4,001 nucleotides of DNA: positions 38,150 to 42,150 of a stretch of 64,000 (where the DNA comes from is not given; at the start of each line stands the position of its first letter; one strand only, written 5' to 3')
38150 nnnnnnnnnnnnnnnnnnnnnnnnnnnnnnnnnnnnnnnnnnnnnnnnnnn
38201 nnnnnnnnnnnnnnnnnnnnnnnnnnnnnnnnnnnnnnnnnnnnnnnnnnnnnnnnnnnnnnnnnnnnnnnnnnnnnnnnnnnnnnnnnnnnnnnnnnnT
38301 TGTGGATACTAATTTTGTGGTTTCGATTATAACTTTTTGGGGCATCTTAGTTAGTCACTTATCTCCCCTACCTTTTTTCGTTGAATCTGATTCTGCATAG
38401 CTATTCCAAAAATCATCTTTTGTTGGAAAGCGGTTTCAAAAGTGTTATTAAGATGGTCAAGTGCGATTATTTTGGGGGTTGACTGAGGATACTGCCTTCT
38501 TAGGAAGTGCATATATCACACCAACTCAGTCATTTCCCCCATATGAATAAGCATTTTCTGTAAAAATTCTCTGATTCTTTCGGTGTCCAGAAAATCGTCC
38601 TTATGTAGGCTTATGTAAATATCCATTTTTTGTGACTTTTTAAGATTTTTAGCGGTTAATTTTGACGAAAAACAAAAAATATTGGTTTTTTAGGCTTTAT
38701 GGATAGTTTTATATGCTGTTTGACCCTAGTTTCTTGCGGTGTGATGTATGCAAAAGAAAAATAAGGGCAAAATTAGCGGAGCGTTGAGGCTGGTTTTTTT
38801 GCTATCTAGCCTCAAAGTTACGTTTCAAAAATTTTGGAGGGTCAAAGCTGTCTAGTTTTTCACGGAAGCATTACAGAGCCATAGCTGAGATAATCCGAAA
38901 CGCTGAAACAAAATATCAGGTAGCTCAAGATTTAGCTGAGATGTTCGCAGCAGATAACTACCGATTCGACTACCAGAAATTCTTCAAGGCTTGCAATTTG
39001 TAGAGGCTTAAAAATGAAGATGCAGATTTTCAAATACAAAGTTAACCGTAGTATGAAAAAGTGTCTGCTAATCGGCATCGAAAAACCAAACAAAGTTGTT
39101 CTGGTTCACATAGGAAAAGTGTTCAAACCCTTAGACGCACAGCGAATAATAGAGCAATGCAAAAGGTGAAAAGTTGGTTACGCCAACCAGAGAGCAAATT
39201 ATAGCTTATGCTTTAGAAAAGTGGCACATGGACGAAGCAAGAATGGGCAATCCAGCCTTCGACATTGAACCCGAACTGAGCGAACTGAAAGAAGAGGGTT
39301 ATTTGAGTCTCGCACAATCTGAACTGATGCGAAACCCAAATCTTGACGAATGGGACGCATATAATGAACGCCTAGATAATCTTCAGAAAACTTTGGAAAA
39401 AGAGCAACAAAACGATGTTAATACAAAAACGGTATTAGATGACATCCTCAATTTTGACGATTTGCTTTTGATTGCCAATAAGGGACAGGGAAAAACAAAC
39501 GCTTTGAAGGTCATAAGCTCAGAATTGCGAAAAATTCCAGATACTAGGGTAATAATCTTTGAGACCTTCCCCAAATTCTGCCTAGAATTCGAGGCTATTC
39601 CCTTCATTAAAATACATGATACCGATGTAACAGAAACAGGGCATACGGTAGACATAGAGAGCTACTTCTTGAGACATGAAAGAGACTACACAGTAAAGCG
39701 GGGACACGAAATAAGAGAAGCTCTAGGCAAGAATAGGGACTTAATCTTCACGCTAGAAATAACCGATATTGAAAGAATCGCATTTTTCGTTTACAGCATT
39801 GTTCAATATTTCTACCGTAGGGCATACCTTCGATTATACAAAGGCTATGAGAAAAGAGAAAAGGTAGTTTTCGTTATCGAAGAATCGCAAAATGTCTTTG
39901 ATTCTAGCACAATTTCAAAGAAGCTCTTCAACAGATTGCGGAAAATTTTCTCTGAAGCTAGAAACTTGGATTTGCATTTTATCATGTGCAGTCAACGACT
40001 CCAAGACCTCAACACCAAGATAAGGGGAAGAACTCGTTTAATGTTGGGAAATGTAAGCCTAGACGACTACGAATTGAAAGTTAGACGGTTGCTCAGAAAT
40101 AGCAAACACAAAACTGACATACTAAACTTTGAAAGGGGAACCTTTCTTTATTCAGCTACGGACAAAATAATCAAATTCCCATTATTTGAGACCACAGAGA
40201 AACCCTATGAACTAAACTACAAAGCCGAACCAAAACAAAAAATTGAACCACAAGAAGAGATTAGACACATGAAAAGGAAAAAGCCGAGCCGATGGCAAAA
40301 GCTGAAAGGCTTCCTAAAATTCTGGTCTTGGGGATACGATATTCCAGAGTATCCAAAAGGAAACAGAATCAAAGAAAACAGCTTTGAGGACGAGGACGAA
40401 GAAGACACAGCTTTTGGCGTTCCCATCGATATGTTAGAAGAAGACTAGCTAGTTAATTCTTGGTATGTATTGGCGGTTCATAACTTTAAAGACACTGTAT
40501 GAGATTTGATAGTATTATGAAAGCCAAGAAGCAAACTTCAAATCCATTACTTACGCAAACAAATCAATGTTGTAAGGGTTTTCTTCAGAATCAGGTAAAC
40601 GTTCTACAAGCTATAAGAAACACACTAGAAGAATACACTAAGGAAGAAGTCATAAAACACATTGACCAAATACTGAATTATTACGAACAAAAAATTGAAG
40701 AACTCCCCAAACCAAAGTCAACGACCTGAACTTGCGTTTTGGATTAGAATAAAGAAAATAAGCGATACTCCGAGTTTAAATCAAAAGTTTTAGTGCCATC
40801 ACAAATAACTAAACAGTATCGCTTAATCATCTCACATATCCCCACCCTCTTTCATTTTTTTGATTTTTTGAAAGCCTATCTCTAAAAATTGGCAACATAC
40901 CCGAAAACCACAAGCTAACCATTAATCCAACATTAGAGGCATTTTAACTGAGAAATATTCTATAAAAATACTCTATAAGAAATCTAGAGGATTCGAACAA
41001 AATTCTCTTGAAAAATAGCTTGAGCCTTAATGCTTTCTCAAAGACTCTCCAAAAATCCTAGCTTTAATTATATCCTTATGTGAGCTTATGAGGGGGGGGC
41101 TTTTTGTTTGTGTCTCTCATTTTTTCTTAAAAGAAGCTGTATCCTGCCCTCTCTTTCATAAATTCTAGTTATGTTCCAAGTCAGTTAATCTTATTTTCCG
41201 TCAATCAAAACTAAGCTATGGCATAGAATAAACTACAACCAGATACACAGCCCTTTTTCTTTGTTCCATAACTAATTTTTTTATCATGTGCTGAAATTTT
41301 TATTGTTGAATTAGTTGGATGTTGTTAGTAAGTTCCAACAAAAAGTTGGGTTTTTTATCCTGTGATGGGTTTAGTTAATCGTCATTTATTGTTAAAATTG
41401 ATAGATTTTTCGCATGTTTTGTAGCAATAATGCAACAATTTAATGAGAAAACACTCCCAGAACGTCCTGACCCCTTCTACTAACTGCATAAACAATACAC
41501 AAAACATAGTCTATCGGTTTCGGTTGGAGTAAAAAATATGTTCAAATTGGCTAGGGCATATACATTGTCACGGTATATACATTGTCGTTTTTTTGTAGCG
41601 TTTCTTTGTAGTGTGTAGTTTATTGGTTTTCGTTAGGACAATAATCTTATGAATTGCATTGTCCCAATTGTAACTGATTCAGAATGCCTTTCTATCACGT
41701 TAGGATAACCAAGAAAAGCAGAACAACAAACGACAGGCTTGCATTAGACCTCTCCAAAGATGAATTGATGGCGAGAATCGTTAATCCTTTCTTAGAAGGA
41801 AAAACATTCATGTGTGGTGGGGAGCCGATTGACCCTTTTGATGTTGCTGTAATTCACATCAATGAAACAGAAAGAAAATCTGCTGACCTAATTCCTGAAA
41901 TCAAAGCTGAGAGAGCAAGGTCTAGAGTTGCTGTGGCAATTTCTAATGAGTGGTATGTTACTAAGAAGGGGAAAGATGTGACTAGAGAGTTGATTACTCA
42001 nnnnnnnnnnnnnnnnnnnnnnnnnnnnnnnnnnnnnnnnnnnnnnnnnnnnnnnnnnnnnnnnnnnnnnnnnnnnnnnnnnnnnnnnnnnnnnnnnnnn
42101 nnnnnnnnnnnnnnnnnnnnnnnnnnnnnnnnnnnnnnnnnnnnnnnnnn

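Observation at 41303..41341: Internal degenerate attP-like site suggests the island is two fused or tandem elements, only one of which encodes the integrase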

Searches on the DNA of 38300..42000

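Call 64: search_rna_families(source=window, start=38300, end=42000, threshold=evalue, max_evalue=1)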
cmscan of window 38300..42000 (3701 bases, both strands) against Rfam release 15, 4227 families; matches with E-value up to 1: 1.
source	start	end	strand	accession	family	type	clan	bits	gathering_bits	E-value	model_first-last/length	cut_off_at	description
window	41533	41598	-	RF02702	AgvB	Gene; sRNA;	-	27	56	0.036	1-62/62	no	Anti GcvB sRNA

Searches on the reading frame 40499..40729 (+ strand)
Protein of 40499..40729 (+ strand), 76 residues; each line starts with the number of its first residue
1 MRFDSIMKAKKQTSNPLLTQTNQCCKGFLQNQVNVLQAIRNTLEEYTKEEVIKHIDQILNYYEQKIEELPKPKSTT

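Call 11: search_protein_families(library=pfam, proteins=[window:40499-40729:+], max_evalue=0.01)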
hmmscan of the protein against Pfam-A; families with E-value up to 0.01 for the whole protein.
window:40499-40729:+ (76 aa): 0 families

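Call 73: search_protein_families(library=phrogs, proteins=[window:40499-40729:+], max_evalue=0.01)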
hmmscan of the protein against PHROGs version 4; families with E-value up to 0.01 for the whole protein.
window:40499-40729:+ (76 aa): 2 families
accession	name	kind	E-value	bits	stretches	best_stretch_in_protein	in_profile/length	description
phrog_21342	-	unknown function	0.0051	18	1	20-69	77-124/157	-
phrog_4905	-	unknown function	0.0067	17.6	1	5-65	21-80/112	-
